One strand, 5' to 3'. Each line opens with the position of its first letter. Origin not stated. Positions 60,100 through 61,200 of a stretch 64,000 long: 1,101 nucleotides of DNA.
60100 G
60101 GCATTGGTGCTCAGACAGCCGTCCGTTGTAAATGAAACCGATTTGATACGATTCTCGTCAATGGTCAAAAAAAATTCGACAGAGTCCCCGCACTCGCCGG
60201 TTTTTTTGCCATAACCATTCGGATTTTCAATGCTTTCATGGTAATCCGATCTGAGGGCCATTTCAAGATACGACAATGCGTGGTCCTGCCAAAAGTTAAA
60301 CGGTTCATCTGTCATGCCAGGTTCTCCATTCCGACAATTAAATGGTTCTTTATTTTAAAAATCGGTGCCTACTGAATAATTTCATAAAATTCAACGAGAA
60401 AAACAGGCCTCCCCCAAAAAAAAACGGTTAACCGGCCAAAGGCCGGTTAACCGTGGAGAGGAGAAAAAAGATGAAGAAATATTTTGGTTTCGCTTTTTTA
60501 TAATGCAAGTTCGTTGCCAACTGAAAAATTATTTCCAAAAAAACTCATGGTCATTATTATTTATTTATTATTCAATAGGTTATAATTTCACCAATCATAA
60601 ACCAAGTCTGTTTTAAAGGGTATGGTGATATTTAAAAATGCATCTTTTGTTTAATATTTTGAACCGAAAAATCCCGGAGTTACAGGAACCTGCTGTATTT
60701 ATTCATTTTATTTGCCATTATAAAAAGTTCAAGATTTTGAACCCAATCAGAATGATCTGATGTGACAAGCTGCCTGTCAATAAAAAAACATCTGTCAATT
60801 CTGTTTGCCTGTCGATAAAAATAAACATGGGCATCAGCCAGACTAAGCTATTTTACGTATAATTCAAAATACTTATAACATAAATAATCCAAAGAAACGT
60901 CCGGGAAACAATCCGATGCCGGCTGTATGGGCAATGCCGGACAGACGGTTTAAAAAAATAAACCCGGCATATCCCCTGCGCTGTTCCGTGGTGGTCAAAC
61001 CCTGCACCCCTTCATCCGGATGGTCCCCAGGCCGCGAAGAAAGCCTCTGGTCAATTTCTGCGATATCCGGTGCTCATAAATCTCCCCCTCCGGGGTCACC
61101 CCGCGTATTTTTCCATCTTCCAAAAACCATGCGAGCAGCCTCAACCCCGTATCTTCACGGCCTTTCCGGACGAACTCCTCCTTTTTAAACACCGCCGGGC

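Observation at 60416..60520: Candidate sigma-54-dependent small RNA with an anti-Shine-Dalgarno seed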

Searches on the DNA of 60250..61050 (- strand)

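Call 4: search_rna_families(source=window, start=60250, end=61050, threshold=evalue, max_evalue=10)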
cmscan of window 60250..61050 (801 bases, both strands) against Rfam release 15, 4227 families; matches with E-value up to 10: 13.
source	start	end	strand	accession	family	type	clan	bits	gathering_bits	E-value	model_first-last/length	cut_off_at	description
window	60419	60498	+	RF00516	ylbH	Cis-reg; leader;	-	24.2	50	0.007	1-122/122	no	ylbH leader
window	60419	60454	-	RF00756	mir-299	Gene; miRNA;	-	20.3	67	0.2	1-63/63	no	mir-299 microRNA precursor family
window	60413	60550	+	RF01584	snoR03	Gene; snRNA; snoRNA; HACA-box;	-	19.7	80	9.8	1-163/163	no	small nucleolar RNA snoR03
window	60416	60454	-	RF01461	rli24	Gene; sRNA;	-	18.8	100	0.81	1-158/158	no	Listeria sRNA rli22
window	60421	60575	-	RF00444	PrrF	Gene; sRNA;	-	17.4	90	3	1-150/150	no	PrrF RNA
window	60421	60520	-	RF01775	RsaOG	Gene; sRNA;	-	17.1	50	6.8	1-147/147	no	RNA S.aureus Orsay G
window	60431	60473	+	RF02980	freshwater-2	Cis-reg;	-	16.3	49.9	9.3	1-84/84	no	freshwater-2 RNA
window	60721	60747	-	RF04001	mir-7918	Gene; miRNA;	-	16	80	3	1-58/58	no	mir-7918 microRNA precursor family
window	60350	60422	-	RF03387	mir-1902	Gene; miRNA;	-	15.9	80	5.6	1-79/79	no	mir-1902 microRNA precursor family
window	60402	60451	+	RF00382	DnaX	Cis-reg; frameshift_element;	-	14.5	35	1.9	1-65/65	no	DnaX ribosomal frameshifting element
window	60629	60672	-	RF02350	psRNA6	Gene; sRNA;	-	9.5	60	4.9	1-333/333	no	Nitrosomonas sRNA psRNA6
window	60424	60454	-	RF02637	EF0408_EF0409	Gene; sRNA;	-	9.5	440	8.3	377-406/412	no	Enterococcus sRNA EF0408_EF0409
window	60564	60595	-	RF02350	psRNA6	Gene; sRNA;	-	9.1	60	6.5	1-333/333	no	Nitrosomonas sRNA psRNA6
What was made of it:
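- On Qrr (RF00378) and every other Rfam 15 family: The best sub-threshold hit in 60250-61050 is ylbH on the opposite strand, at 24 bits against a threshold of 50 (call 4).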

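Call 21: build_rna_model(alignment_id=A4, structure=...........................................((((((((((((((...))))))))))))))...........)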
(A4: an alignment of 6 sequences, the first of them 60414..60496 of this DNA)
Model R1 built from alignment A4 (6 sequences, 85 columns); structure: as given.
model positions 83; base pairs 14; branch points 0; effective number of sequences 1.96; information 0.684 bits per position. Calibrated on 0.2 Mb of random sequence (short: E-values are rough).
structure used (alignment columns):
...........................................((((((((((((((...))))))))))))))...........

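Call 22: search_with_rna_model(model_id=R1, sources=[window, L004, L005, L006, L007, L008, L009, L010, L011, L012, L013, L014, L015, L016, L017, L018, L019, L020, L021, L022, L023, L024, L025, L026, L027, L028, L029, L030, L031, L032, L033, L034, L035, L036, L037, L038, L039, L040, L041, L042, L043, L044, L045, L046, L047, L048, L049, L050, L051, L052, L053, L054, L055, L056, L057, L058, L059, L060, L061, L062, L063, L064, L065, L066, L067, L068, L069, L070, L071, L072, L073, L074, L075, L076, L077, L078, L079, L080, L081, L082, L083], max_evalue=1, make_alignment=true)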
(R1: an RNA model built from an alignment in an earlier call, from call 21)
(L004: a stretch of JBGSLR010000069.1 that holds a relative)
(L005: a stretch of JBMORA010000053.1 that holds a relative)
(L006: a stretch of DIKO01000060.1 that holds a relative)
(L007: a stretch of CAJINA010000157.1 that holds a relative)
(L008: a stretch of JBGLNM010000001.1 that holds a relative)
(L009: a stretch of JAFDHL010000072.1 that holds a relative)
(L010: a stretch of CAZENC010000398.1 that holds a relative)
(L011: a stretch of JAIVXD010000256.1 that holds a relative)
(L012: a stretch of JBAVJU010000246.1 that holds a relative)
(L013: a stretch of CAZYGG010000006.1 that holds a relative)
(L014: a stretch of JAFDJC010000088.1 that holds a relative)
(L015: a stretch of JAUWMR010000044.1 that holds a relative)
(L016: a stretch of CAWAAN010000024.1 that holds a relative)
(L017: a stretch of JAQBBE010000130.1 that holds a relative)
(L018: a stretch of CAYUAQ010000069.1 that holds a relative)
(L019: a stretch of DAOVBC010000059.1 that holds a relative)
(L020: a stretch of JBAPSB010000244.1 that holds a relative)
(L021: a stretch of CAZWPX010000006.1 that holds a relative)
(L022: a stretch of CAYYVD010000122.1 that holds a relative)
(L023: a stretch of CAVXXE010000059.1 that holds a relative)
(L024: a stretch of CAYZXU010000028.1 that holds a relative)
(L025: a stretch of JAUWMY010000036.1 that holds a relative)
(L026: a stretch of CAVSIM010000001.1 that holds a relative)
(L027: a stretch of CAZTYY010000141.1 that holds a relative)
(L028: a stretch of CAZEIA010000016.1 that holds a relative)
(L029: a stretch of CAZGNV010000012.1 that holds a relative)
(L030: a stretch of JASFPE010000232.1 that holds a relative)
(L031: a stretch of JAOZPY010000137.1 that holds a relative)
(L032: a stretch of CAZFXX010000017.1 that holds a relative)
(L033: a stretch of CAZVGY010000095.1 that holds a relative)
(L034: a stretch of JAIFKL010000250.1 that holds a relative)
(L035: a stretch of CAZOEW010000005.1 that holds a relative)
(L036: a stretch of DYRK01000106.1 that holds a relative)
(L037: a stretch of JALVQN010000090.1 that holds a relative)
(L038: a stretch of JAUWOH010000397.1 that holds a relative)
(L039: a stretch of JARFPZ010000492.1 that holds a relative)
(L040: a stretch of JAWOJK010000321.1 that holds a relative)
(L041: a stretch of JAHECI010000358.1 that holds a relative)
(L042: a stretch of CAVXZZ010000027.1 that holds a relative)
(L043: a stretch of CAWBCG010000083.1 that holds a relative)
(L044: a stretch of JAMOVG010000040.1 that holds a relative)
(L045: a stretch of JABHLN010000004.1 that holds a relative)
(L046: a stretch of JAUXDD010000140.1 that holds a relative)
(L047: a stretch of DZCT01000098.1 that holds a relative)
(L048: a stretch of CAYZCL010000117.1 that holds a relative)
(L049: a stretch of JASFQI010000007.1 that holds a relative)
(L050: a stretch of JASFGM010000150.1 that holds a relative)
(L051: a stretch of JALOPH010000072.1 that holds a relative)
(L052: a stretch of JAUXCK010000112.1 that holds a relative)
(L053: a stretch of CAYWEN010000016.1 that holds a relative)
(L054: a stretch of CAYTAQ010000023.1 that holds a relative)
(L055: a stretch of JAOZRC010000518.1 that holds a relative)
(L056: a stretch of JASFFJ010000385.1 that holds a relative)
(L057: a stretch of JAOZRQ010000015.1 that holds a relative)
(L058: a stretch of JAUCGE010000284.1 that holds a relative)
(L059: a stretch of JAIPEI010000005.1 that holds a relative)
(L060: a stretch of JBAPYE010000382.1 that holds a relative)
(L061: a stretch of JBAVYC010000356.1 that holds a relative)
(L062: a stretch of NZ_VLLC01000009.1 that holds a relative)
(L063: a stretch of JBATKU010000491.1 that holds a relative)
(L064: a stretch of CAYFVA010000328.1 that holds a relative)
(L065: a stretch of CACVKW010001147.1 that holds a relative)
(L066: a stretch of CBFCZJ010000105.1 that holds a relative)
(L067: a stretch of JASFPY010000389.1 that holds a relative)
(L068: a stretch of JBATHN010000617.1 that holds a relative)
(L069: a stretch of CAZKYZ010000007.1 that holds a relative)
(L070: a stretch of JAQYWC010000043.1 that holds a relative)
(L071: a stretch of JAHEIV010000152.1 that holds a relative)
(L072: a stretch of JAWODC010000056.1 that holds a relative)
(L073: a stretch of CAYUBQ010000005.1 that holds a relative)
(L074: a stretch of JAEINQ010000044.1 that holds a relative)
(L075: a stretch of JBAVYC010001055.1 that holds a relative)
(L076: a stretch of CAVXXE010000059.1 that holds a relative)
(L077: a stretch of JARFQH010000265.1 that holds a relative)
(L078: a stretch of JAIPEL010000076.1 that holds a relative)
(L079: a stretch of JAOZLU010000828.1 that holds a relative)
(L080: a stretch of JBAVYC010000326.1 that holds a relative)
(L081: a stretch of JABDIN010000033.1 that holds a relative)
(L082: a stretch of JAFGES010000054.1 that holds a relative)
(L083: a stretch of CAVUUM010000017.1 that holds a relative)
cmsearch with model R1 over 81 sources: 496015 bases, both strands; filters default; matches with E-value up to 1: 10.
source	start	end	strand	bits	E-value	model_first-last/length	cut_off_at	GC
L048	2820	2902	+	98.6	5.3e-20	1-83/83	no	0.41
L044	2807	2889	+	97.8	8.4e-20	1-83/83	no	0.43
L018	2811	2893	+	96.8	1.4e-19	1-83/83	no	0.43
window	60414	60494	-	95.3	3.1e-19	1-83/83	no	0.42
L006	2838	2919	+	91.4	2.5e-18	1-83/83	no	0.38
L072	828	907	+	89.2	8e-18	1-83/83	no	0.44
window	60424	60454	+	29.5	0.00058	42-72/83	no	0.58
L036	312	386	+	18.4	0.22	1-83/83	no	0.43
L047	371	405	+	17.9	0.28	42-82/83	no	0.4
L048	2861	2891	-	16.1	0.74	42-72/83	no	0.65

Alignment A5: 10 matches aligned to the model, 83 columns, each read 5' to 3' on its own strand. Consensus structure (alignment columns), stored with it:
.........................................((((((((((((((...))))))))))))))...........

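Call 24: search_with_rna_model(model_id=R1, sources=[L084, L085, L086, L087, L088, L089, L090, L091, L092, L093, L094, L095, L096, L097, L098, L099, L100, L101, L102, L103, L104, L105, L106, L107, L108, L109, L110, L111, L112, L113, L114, L115, L116, L117, L118, L119, L120, L121, L122, L123, L124, L125, L126, L127, L128, L129, L130, L131, L132, L133, L134, L135, L136, L137, L138, L139, L140, L141, L142, L143, L144, L145, L146, L147, L148, L149, L150, L151, L152, L153, L154, L155, L156, L157, L158, L159, L160, L161, L162, L163], max_evalue=0.01, make_alignment=true)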
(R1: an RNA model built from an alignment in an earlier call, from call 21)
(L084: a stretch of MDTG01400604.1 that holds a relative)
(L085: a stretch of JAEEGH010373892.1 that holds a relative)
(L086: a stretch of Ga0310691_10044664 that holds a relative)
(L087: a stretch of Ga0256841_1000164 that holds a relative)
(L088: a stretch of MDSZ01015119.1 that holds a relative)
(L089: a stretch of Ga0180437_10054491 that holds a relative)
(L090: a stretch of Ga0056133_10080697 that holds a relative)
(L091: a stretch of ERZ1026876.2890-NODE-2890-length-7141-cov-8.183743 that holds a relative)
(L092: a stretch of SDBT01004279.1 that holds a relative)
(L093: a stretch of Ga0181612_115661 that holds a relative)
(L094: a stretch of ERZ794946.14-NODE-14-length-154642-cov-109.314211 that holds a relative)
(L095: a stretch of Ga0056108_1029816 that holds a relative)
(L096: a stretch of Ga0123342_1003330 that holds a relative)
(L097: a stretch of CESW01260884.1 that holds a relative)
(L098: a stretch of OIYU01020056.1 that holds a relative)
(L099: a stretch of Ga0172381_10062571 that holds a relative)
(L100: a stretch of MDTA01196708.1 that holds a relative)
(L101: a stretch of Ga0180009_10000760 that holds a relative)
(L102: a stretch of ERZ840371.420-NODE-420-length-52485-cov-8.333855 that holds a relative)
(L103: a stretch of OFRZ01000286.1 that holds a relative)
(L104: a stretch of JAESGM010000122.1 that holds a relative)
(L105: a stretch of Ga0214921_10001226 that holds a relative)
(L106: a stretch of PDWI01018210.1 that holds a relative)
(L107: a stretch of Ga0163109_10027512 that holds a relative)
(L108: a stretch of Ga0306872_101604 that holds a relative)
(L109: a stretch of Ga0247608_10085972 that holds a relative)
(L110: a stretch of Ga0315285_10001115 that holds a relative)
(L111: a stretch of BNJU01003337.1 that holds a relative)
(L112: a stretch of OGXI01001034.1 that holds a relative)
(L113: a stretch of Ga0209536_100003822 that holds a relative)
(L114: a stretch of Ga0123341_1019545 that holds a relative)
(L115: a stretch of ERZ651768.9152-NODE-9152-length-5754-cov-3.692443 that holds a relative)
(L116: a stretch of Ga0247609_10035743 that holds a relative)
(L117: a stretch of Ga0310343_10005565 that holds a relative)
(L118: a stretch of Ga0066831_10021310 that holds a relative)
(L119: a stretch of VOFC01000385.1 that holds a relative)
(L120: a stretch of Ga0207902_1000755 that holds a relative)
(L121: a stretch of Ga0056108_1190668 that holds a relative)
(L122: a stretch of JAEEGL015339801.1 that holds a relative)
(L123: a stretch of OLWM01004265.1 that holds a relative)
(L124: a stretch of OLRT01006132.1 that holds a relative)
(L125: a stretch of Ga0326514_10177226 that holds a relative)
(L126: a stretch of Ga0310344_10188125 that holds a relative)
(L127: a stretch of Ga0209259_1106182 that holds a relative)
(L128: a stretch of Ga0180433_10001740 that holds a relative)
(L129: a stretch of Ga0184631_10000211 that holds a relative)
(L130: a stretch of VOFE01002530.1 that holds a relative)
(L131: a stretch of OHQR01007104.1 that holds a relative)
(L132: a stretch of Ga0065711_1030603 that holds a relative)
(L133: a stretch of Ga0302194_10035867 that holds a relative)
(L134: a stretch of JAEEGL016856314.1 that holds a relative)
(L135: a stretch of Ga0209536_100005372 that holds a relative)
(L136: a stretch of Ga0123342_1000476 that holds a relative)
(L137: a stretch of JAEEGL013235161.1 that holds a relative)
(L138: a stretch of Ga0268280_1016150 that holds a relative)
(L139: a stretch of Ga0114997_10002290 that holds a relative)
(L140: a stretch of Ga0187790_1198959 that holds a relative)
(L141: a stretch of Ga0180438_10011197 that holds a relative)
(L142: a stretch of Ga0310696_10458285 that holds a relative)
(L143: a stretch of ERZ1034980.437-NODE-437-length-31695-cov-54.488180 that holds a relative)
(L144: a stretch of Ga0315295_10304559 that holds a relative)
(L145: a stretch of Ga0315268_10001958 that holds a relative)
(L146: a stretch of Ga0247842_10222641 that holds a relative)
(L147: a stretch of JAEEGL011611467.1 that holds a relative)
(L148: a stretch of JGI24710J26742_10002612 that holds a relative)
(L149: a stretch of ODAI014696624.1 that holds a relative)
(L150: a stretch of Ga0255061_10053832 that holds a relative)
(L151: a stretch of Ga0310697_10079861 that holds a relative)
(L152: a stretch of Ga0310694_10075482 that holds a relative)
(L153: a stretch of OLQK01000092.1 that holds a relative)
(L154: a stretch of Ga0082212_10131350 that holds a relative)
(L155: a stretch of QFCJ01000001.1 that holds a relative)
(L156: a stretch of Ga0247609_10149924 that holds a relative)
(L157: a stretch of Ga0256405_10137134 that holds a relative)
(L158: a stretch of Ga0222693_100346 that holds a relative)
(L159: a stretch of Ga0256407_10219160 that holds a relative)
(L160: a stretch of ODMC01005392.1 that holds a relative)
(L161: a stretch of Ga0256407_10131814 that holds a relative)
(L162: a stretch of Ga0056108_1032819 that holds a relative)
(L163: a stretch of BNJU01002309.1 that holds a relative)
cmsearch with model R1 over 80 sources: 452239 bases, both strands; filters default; matches with E-value up to 0.01: 12.
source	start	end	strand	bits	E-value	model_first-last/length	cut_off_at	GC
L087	2461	2542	-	52.4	2.5e-09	1-83/83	no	0.45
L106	2638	2709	-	30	0.0004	1-83/83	no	0.35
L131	1171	1222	-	29.6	0.00051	1-83/83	no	0.33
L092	6807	6868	+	26.4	0.0027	1-83/83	no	0.29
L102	10456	10504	+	26.3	0.003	1-83/83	no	0.24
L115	1988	2064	-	25.9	0.0037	1-83/83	no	0.36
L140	807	858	-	25.8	0.0038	1-83/83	no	0.33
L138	459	520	+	25.8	0.0039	1-83/83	no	0.29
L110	3576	3634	-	25.6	0.0043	1-83/83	no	0.24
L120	95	193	+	25.5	0.0045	1-83/83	no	0.35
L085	1533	1570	-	24.6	0.0072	1-83/83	no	0.24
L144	1200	1259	+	24.1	0.0095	1-83/83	no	0.2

Alignment A6: 12 matches aligned to the model, 133 columns, each read 5' to 3' on its own strand. Consensus structure (alignment columns), stored with it:
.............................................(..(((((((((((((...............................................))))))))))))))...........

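Call 45: search_with_rna_model(model_id=R1, sources=[window, L006, L072, L018, L044, L048, L087, L204, L205, L206, L207], max_evalue=0.00001, make_alignment=true, show_alignments=7)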
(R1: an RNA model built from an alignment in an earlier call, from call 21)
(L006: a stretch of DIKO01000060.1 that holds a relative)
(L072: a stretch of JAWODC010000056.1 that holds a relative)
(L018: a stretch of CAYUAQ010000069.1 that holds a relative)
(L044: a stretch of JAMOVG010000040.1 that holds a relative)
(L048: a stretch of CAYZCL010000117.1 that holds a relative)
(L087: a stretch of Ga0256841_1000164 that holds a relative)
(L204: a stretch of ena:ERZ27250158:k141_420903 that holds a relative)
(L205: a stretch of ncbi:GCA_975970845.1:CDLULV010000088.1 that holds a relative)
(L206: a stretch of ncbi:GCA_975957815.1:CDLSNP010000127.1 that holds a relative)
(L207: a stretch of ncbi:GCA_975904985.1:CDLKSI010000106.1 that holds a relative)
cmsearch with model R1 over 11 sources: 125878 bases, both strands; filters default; matches with E-value up to 0.00001: 7.
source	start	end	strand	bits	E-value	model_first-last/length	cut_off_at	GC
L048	2820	2902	+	98.6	1.4e-20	1-83/83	no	0.41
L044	2807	2889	+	97.8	2.1e-20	1-83/83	no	0.43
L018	2811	2893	+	96.8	3.6e-20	1-83/83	no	0.43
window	60414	60494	-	95.3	7.7e-20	1-83/83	no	0.42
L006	2838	2919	+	91.4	6.3e-19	1-83/83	no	0.38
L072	828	907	+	89.2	2e-18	1-83/83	no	0.44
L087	2461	2542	-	52.4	7e-10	1-83/83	no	0.45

Alignment A7: 7 matches aligned to the model, 85 columns, each read 5' to 3' on its own strand. Consensus structure (alignment columns), stored with it:
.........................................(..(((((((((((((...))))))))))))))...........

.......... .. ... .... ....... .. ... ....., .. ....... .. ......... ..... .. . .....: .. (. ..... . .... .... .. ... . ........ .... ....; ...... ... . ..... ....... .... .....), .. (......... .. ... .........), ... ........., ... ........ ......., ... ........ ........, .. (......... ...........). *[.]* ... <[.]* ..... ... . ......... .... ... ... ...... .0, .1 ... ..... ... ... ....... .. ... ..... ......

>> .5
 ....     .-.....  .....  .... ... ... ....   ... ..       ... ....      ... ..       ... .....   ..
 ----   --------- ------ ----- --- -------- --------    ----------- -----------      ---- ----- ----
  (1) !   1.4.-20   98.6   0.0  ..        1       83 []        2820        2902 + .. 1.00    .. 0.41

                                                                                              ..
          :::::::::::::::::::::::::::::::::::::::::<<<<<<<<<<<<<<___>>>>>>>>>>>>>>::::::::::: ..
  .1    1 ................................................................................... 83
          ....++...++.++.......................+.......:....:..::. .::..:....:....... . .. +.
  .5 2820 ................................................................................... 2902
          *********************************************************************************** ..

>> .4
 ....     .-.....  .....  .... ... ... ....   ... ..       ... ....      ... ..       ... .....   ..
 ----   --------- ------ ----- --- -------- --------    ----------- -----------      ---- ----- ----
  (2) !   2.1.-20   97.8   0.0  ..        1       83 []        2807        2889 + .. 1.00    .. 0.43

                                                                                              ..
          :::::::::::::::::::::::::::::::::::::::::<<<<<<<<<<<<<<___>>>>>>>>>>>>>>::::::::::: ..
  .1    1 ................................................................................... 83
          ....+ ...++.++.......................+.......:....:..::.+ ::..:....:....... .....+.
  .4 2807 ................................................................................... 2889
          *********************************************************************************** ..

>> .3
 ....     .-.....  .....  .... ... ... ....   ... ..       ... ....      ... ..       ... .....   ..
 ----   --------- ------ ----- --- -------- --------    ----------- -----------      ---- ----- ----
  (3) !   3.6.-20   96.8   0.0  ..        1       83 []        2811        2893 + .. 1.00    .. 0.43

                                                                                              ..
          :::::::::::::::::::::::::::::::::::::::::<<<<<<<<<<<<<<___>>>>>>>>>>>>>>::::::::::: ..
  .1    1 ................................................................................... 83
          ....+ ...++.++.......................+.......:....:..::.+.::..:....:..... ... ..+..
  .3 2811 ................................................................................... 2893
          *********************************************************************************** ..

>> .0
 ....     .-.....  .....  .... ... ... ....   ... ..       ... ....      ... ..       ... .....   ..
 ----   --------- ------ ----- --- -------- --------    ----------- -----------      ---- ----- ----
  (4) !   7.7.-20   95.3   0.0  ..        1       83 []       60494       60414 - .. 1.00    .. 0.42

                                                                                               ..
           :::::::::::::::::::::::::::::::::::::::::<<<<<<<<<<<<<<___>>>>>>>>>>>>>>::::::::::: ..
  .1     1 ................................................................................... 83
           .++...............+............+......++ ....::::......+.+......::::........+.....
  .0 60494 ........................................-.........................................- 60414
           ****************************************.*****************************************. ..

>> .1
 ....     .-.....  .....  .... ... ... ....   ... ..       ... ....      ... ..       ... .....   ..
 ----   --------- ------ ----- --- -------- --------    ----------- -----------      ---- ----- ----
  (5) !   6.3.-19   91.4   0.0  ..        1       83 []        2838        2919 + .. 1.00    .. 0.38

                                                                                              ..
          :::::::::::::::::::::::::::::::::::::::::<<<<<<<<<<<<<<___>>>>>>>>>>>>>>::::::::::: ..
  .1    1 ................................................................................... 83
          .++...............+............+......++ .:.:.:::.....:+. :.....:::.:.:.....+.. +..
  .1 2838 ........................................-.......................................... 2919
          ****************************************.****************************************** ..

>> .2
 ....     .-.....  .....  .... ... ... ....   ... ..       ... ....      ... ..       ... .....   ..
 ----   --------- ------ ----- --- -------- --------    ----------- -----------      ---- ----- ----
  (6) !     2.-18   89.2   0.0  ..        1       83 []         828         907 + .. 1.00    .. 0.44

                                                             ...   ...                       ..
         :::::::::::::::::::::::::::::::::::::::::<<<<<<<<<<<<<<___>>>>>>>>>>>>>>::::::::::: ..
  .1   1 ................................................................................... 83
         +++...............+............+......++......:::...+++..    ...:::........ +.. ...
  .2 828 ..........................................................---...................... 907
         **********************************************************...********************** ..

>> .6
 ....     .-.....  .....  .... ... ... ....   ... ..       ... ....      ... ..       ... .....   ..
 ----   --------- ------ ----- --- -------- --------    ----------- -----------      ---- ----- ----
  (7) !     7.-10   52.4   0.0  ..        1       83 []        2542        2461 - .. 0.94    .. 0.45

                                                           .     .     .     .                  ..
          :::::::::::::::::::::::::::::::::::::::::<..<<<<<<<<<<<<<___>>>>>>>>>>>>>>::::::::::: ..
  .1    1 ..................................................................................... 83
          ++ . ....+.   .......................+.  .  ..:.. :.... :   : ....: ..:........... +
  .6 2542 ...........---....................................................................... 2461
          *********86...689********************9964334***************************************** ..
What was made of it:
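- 60416..60493 (-): Predicted small RNA, about 77-78 nt, from +1 (G 60493) to the end of the U-run. The same model finds six other copies at 52-99 bits (calls 21, 22, 24, 45).
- On Trans-acting base-pairing small RNA (Hfq-type architecture): The B-type AUG overlaps the predicted +1, and its frame differs in L087 (call 45).
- Seven distinct copies found with model R1 (calls 22, 24, 45). The one indel between L087 and group B is 3 nt long (call 45).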
